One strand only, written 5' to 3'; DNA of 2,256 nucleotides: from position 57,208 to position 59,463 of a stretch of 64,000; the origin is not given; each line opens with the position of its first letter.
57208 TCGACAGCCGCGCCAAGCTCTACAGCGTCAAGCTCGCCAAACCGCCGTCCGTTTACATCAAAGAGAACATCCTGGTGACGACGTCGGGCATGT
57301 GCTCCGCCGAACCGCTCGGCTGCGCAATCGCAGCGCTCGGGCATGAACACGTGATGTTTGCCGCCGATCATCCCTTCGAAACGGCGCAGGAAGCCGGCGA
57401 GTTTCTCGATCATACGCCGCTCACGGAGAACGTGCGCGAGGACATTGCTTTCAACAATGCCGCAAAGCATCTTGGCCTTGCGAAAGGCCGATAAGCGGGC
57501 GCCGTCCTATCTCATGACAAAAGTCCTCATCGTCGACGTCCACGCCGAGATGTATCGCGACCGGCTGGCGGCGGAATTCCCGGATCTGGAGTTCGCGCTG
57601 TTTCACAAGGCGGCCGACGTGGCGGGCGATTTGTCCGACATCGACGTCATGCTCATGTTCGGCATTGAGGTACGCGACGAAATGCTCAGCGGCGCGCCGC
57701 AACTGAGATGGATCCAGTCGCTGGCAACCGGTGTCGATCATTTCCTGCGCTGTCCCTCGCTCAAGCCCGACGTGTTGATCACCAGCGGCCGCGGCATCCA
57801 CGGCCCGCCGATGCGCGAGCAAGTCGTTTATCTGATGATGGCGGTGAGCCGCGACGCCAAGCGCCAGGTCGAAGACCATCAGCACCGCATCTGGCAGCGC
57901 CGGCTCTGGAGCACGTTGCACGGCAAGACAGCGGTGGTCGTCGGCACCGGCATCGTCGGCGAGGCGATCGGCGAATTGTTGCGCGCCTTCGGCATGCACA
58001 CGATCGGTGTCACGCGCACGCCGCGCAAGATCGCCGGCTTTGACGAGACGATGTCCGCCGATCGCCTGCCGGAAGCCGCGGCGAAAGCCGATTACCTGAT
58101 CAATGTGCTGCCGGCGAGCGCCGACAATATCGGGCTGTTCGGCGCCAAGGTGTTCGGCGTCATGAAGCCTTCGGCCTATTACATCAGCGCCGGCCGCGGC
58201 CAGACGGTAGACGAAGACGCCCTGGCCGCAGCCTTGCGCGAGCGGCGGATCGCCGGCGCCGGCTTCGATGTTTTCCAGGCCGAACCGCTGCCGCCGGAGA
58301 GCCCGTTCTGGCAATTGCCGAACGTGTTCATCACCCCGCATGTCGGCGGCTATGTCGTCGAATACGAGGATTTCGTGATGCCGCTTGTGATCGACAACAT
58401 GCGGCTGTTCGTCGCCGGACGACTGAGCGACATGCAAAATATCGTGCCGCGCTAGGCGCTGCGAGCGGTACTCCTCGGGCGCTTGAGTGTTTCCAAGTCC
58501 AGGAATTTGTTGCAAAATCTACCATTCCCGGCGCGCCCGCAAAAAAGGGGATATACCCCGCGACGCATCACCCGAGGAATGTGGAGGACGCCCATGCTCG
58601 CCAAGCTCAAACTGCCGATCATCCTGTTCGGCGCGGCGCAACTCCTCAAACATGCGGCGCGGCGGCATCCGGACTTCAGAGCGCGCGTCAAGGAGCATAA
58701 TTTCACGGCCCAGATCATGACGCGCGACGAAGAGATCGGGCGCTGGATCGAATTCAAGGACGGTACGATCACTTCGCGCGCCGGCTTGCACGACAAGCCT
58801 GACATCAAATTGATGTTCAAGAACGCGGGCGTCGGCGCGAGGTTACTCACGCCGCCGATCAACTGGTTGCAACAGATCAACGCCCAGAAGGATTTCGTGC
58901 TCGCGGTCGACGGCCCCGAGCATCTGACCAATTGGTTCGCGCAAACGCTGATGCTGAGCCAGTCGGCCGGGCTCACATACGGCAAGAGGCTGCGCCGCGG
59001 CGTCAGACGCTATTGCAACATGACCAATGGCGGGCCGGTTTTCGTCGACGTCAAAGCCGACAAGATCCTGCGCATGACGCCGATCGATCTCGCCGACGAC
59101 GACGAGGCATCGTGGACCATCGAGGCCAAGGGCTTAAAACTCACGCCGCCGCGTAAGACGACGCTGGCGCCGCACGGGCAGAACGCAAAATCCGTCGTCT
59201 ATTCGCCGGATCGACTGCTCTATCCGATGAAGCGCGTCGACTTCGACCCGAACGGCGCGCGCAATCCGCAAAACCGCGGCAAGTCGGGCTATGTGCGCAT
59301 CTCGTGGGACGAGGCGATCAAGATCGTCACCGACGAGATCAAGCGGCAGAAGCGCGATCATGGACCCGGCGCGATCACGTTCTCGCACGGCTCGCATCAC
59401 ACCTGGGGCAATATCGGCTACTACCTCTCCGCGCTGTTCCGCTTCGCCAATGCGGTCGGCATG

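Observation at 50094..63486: IclR-flanked operons joining a Mo transhydroxylase-like enzyme to the enzyme classes of the reductive phloroglucinol route, in an aerobic-type alphaproteobacterium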

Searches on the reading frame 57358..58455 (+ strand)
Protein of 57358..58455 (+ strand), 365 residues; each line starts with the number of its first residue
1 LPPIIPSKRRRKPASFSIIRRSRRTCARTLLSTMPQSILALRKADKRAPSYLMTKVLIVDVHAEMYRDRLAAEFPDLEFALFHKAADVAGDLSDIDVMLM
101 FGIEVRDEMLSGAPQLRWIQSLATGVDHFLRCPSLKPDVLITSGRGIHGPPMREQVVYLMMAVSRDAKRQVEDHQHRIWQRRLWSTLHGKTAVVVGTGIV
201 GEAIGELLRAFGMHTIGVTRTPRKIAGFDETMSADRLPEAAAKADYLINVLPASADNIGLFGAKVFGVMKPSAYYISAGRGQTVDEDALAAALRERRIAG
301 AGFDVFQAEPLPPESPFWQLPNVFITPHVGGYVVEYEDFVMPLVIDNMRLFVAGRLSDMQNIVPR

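Call 3: search_protein_families(library=pfam, proteins=[window:57358-58455:+])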
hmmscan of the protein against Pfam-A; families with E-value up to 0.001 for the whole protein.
window:57358-58455:+ (365 aa): 2 families
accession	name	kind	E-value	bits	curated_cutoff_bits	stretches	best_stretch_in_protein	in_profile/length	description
PF02826.25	2-Hacid_dh_C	-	9.4e-48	162.4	25.1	1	158-330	2-178/178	D-isomer specific 2-hydroxyacid dehydrogenase, NAD binding domain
PF00389.36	2-Hacid_dh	-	3.7e-05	23.9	24.6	1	56-128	1-74/134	D-isomer specific 2-hydroxyacid dehydrogenase, catalytic domain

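Call 15: search_protein_families(library=ncbifam, proteins=[window:57358-58455:+], max_evalue=0.00001)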
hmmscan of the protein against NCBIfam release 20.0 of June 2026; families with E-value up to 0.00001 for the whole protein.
window:57358-58455:+ (365 aa): 22 families
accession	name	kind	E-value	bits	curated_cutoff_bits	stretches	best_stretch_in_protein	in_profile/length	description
NF041369.1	Dhydh_Halo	equivalog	6e-57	193.2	400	1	61-354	9-297/305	D-2-hydroxyacid dehydrogenase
NF005069.0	PRK06487.1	equivalog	1.3e-30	106.6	448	1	67-355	21-314/320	2-hydroxyacid dehydrogenase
NF009714.1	PRK13243.1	equivalog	2e-30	106.3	455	1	100-356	52-317/332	glyoxylate reductase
NF011938.0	PRK15409.1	equivalog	2.1e-29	102.6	492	1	49-354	3-311/324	glyoxylate/hydroxypyruvate reductase GhrB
TIGR01327.1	PGDH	equivalog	3.8e-27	95.3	454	1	104-354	51-303/525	phosphoglycerate dehydrogenase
NF012013.0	PRK15469.1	equivalog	2.6e-26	92.4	403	1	89-331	33-278/312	glyoxylate/hydroxypyruvate reductase GhrA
NF008759.0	PRK11790.1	equivalog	7.8e-24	84.1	404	1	156-338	117-303/410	phosphoglycerate dehydrogenase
NF005387.0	PRK06932.1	equivalog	7.1e-20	71.2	492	1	87-352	37-310/314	2-hydroxyacid dehydrogenase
NF006263.0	PRK08410.1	equivalog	1.6e-19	70.5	389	1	183-353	139-308/311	D-2-hydroxyacid dehydrogenase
NF005027.0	PRK06436.1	equivalog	1.2e-18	67.3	261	1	115-356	49-284/303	2-hydroxyacid dehydrogenase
NF000492.1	vanH_gen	exception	1.9e-16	60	540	1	157-309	107-255/312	D-lactate dehydrogenase VanH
NF005750.0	PRK07574.1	equivalog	5.6e-16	58.6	329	1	107-335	106-340/386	NAD-dependent formate dehydrogenase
NF000371.1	vanH_Agroup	exception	1.6e-13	50.5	700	1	158-309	114-260/322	VanH-A/VanH-Pt family D-lactate dehydrogenase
NF000112.1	vanH-Amyco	exception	3.4e-13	49.6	625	1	155-309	134-284/348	VanH-AOV family D-lactate dehydrogenase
NF000128.1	vanH-Sc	exception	8.4e-13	48.1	650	1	157-309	127-275/337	D-lactate dehydrogenase VanH-Sc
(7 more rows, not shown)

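Call 80: search_solved_structures(query=window:57514-58455:+, max_evalue=1e-25)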
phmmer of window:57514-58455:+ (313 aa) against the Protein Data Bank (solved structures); distinct sequences matched with E-value up to 1e-25: 17.
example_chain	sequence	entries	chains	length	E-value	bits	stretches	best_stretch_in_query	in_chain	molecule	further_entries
8hpg_A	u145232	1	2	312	1.7e-46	161.8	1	61-307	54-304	Phenylpyruvate reductase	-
3hg7_A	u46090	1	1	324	2e-46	161.6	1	11-304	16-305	D-isomer specific 2-hydroxyacid dehydrogenase family protein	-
3evt_A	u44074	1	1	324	7.8e-39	136.7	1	15-301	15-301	Phosphoglycerate dehydrogenase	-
5mh5_A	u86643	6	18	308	4.8e-33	117.7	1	65-302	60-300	D-2-hydroxyacid dehydrogenase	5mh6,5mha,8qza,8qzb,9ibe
5unn_A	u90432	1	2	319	8e-30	107.1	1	13-279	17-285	NADPH-dependent glyoxylate/hydroxypyruvate reductase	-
4z0p_A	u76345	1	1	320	8.1e-30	107.1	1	13-279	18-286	NAD-dependent dehydrogenase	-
4weq_A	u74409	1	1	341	1e-29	106.8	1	13-278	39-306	NAD-dependent dehydrogenase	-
4xcv_A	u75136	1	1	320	2.6e-29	105.4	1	38-279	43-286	NADP-dependent 2-hydroxyacid dehydrogenase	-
5bqf_A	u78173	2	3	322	2.6e-29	105.4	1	38-279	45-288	NADP-dependent 2-hydroxyacid dehydrogenase | Probable hydroxyacid dehydrogenase protein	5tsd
4xa8_A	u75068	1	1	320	1.2e-27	100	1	14-303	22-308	D-isomer specific 2-hydroxyacid dehydrogenase NAD-binding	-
5vg6_A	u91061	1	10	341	1.5e-27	99.6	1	14-303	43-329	D-isomer specific 2-hydroxyacid dehydrogenase NAD-binding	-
5aov_A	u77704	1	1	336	1.6e-27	99.6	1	40-304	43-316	GLYOXYLATE REDUCTASE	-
3ddn_A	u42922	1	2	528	3.8e-27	98.3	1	43-304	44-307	D-3-phosphoglycerate dehydrogenase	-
1ygy_A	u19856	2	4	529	3.8e-27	98.3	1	43-304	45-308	D-3-phosphoglycerate dehydrogenase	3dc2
5v72_A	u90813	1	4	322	3.8e-26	95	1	36-299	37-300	NADPH-dependent glyoxylate/hydroxypyruvate reductase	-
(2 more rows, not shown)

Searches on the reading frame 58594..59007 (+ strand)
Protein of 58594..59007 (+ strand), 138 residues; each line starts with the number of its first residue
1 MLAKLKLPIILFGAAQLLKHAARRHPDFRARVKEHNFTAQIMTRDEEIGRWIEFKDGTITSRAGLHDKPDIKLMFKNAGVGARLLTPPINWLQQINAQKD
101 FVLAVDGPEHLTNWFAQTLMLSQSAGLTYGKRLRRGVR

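Call 31: search_protein_families(library=pfam, proteins=[window:58594-59007:+], max_evalue=0.1)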
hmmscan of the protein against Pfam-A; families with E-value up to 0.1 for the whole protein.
window:58594-59007:+ (138 aa): 0 families

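Call 52: find_homologous_proteins(query=window:58594-59007:+, max_evalue=0.001)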
Query window:58594-59007:+ (138 aa): 202 proteins with E <= 0.001 among 244 candidates; the best 120 are listed.
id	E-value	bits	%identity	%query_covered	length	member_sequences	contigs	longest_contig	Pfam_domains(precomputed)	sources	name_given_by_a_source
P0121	1.2e-73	263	86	99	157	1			-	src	-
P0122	4.8e-71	255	85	99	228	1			PF21423.3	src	-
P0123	4.0e-69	249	83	99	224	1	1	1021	PF21423.3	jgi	-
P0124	7.1e-69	248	81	99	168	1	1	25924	PF21423.3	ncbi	ncbi:MAG: hypothetical protein WBE82_22195, partial [Xanthobacteraceae bacterium]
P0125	1.2e-67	244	79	99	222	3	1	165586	PF21423.3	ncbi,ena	-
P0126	1.5e-67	244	81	99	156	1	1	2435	-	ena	-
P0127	3.4e-67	242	79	99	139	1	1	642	-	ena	-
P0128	5.3e-67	242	81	97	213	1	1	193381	-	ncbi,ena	-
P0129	5.4e-67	242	80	99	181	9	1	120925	PF21423.3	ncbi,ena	-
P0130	2.9e-66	239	80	99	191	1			PF21423.3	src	-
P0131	5.1e-66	239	78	99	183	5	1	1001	PF21423.3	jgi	-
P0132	9.7e-66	238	79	99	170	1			-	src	-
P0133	4.7e-65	236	80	97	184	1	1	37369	-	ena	-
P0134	2.8e-64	233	79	99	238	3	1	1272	PF21423.3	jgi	-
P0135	2.2e-62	227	78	99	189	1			PF21423.3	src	-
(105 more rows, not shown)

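Call 77: search_protein_representatives(protein=window:58594-58998:+)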
Query: 135 residues. Proteins with E-value up to 0.001 (for the whole library): 388; up to 1e-10: 186; up to 1e-30: 22. The best 150 are listed.
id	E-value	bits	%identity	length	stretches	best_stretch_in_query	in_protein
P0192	1.8e-50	186.6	66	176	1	1-131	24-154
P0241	9.8e-45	168.0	58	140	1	3-130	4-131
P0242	1.5e-43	164.2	74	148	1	3-109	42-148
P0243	1.7e-43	164.0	67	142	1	18-127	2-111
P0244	2.4e-42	160.3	58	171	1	7-132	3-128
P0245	5.2e-40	152.7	58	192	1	6-131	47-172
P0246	7.6e-39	148.9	57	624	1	2-128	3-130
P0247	6.3e-38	146.0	69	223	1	3-104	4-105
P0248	2.5e-36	140.8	58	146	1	8-125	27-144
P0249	5.4e-36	139.7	52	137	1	5-132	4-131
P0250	5.8e-36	139.6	63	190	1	22-131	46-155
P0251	5.3e-35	136.5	80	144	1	3-83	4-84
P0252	1.0e-34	135.6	55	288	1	1-133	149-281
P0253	1.7e-34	134.9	64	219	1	38-133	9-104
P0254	6.6e-34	133.0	63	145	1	1-106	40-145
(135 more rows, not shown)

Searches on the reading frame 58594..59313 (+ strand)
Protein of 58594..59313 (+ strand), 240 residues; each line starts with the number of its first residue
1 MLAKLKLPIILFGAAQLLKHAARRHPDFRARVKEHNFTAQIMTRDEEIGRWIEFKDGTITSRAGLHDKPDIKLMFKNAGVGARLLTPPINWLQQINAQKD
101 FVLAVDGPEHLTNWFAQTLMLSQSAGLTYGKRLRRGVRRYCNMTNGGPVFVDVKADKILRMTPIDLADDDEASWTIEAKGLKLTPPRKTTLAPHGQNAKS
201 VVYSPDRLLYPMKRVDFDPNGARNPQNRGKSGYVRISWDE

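Call 59: predict_structure(alignment_id=A1)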
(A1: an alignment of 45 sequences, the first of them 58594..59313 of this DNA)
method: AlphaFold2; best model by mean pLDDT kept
length: 240 residues; sequences in the alignment: 45
mean_pLDDT: 66.9   pTM: 0.60
mean pLDDT of the five models: 66.9, 64.8, 64.1, 63.4, 62.2
residues with pLDDT >= 90: 61; 70-90: 57; 50-70: 51; < 50: 71
segments of 3 or more residues with pLDDT < 50: 170-240
pLDDT, mean of each block of 10 residues (from residue 1): 88 93 87 92 94 96 97 91 77 58 78 75 63 74 57 70 61 44 44 33 37 32 38 26
secondary structure, 60 per line:
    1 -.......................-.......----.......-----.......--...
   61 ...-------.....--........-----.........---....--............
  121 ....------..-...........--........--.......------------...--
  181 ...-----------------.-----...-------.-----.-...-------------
elements in order: H2-24 H26-32 E37-43 E49-55 E58-63 E71-75 H78-85 H91-99 E103-106 H109-124 E137-144 E147-154 E157-163 E176-178 E181-183

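Call 61: fold_search(model_id=the predicted structure, library=pdb)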
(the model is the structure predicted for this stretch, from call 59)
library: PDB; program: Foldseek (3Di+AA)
matches with E <= 10: 1088; with E <= 0.001: 22
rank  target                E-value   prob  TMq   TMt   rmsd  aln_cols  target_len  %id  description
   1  6h6o_A                2.1e-05  1.00  0.36  0.64   3.9       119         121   15  UbiJ-SCP2 Ubiquinone synthesis protein (released 2019-02-13)
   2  6h6n_A                3.7e-05  1.00  0.36  0.62   4.0       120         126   15  UbiJ-SCP2 Ubiquinone synthesis protein (released 2019-02-13)
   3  6h6o_B                4.0e-05  1.00  0.36  0.67   3.9       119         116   15  UbiJ-SCP2 Ubiquinone synthesis protein (released 2019-02-13)
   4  4axh_B                5.4e-05  1.00  0.30  0.12   3.0        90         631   18  Structure and mechanism of the first inverting alkylsulfatase specific for secondary alkylsulfatases (released 2012-12-05)
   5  4axh_A                5.7e-05  1.00  0.30  0.12   3.0        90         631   18  Structure and mechanism of the first inverting alkylsulfatase specific for secondary alkylsulfatases (released 2012-12-05)
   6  2yhe_B                6.4e-05  1.00  0.27  0.11   4.6        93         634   20  Structure determination of the stereoselective inverting sec- alkylsulfatase Pisa1 from Pseudomonas sp. (released 2012-05-16)
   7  4av7_A                6.4e-05  1.00  0.26  0.11   4.6        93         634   20  Structure determination of the double mutant S233Y F250G from the sec- alkyl sulfatase PisA1 (released 2012-12-05)
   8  6h6p_B                9.7e-05  1.00  0.37  0.69   3.5       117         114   15  UbiJ-SCP2 Ubiquinone synthesis protein (released 2019-02-13)
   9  6h6n_B                9.7e-05  1.00  0.36  0.64   3.9       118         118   15  UbiJ-SCP2 Ubiquinone synthesis protein (released 2019-02-13)
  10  6h6p_A                1.0e-04  1.00  0.37  0.70   3.4       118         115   15  UbiJ-SCP2 Ubiquinone synthesis protein (released 2019-02-13)
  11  3bn8_A                1.2e-04  1.00  0.33  0.60   4.6       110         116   14  Crystal structure of a putative sterol carrier protein type 2 (af1534) from archaeoglobus fulgidus dsm 4304 at 2.11 A  (released 2007-12-25)
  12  2yhe_A                1.2e-04  1.00  0.27  0.11   4.5        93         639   20  Structure determination of the stereoselective inverting sec- alkylsulfatase Pisa1 from Pseudomonas sp. (released 2012-05-16)
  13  6h6p_D                1.3e-04  1.00  0.38  0.70   3.4       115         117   16  UbiJ-SCP2 Ubiquinone synthesis protein (released 2019-02-13)
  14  4av7_B                1.5e-04  1.00  0.24  0.10   4.6        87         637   22  Structure determination of the double mutant S233Y F250G from the sec- alkyl sulfatase PisA1 (released 2012-12-05)
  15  6h6p_C                1.9e-04  1.00  0.36  0.67   3.4       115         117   15  UbiJ-SCP2 Ubiquinone synthesis protein (released 2019-02-13)
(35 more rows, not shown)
